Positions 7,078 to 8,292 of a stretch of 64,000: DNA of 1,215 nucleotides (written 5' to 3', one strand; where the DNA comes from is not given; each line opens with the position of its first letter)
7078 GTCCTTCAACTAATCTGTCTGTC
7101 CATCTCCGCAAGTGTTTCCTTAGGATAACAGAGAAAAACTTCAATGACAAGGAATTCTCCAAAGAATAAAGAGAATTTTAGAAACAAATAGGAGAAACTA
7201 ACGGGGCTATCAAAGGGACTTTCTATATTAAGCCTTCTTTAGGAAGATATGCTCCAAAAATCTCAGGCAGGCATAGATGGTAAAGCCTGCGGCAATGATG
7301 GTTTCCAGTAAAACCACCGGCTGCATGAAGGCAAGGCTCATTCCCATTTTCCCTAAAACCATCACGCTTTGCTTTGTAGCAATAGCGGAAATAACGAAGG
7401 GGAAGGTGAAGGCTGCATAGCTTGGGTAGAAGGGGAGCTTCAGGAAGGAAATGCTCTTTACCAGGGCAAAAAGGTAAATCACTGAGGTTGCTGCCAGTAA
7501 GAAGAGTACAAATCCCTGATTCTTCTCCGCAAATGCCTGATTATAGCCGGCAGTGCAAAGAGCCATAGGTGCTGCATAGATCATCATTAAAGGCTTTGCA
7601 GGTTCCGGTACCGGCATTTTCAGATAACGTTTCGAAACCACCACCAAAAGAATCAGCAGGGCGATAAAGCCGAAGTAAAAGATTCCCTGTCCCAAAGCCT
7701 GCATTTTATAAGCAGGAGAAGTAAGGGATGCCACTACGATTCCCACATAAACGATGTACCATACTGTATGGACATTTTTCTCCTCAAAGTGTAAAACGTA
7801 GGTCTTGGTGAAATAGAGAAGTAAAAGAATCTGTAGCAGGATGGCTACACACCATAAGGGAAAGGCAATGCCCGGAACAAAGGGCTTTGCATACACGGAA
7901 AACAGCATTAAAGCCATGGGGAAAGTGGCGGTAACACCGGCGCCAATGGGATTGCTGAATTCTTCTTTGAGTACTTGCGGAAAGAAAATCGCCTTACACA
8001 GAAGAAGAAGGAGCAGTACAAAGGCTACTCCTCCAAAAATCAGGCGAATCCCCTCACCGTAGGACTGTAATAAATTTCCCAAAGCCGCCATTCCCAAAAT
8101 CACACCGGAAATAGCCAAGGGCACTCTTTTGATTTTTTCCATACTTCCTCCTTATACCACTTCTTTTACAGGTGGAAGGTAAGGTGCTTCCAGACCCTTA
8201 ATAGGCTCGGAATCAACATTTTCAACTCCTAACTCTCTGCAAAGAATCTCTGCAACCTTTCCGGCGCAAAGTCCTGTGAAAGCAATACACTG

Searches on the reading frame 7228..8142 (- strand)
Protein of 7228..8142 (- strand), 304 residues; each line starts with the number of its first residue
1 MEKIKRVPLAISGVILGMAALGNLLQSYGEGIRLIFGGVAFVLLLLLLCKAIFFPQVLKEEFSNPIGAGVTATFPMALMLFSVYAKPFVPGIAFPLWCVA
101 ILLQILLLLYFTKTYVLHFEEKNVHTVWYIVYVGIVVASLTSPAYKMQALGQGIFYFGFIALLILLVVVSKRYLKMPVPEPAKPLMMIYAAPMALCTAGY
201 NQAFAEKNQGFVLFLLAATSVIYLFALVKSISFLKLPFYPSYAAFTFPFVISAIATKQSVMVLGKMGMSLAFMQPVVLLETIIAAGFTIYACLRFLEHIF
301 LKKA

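Call 43: find_encoding_contigs(protein=window:7228-8142:-, flank=1200, max_places=10)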
Protein window:7228-8142:- (304 aa): 24 contigs read that carry it; 10 places shown.
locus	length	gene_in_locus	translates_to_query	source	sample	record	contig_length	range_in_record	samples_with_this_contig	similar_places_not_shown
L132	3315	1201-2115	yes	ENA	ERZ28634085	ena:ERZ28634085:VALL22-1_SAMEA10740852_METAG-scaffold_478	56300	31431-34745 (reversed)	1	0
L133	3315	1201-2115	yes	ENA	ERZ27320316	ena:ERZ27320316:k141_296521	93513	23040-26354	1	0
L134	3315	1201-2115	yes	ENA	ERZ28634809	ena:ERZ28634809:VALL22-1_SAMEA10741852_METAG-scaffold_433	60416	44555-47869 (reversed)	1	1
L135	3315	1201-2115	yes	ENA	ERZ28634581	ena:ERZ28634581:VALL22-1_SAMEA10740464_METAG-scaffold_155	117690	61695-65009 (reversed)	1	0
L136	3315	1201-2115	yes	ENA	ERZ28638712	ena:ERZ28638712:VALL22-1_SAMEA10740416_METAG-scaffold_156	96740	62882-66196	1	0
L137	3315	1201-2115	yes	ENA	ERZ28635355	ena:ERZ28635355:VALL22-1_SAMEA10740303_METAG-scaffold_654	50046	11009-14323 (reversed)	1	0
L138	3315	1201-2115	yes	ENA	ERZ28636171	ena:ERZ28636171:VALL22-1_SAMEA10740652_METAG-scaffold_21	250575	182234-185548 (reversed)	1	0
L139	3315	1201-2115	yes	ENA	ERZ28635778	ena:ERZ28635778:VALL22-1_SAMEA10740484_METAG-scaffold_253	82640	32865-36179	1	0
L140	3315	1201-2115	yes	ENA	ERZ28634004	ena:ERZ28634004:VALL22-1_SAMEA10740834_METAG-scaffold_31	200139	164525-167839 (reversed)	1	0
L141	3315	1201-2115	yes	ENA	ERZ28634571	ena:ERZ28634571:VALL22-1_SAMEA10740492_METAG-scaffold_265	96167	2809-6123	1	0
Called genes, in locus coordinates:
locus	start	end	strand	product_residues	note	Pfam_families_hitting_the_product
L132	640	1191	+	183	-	PF09719:C_GCAxxG_C_C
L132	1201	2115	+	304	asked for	PF03595:SLAC1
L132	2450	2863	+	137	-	PF00903:Glyoxalase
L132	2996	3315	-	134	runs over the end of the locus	PF05099:TerB (weak)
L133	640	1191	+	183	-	PF09719:C_GCAxxG_C_C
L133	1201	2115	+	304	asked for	PF03595:SLAC1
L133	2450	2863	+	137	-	PF00903:Glyoxalase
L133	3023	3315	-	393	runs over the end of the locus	PF01546:Peptidase_M20, PF07687:M20_dimer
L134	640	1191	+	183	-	PF09719:C_GCAxxG_C_C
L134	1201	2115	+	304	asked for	PF03595:SLAC1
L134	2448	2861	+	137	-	PF00903:Glyoxalase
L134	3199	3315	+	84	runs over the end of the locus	PF00872:Transposase_mut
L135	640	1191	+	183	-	PF09719:C_GCAxxG_C_C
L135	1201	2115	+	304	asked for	PF03595:SLAC1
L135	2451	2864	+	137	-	PF00903:Glyoxalase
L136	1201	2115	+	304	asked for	PF03595:SLAC1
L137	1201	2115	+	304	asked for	PF03595:SLAC1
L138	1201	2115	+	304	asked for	PF03595:SLAC1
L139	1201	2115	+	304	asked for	PF03595:SLAC1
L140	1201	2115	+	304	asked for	PF03595:SLAC1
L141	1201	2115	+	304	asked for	PF03595:SLAC1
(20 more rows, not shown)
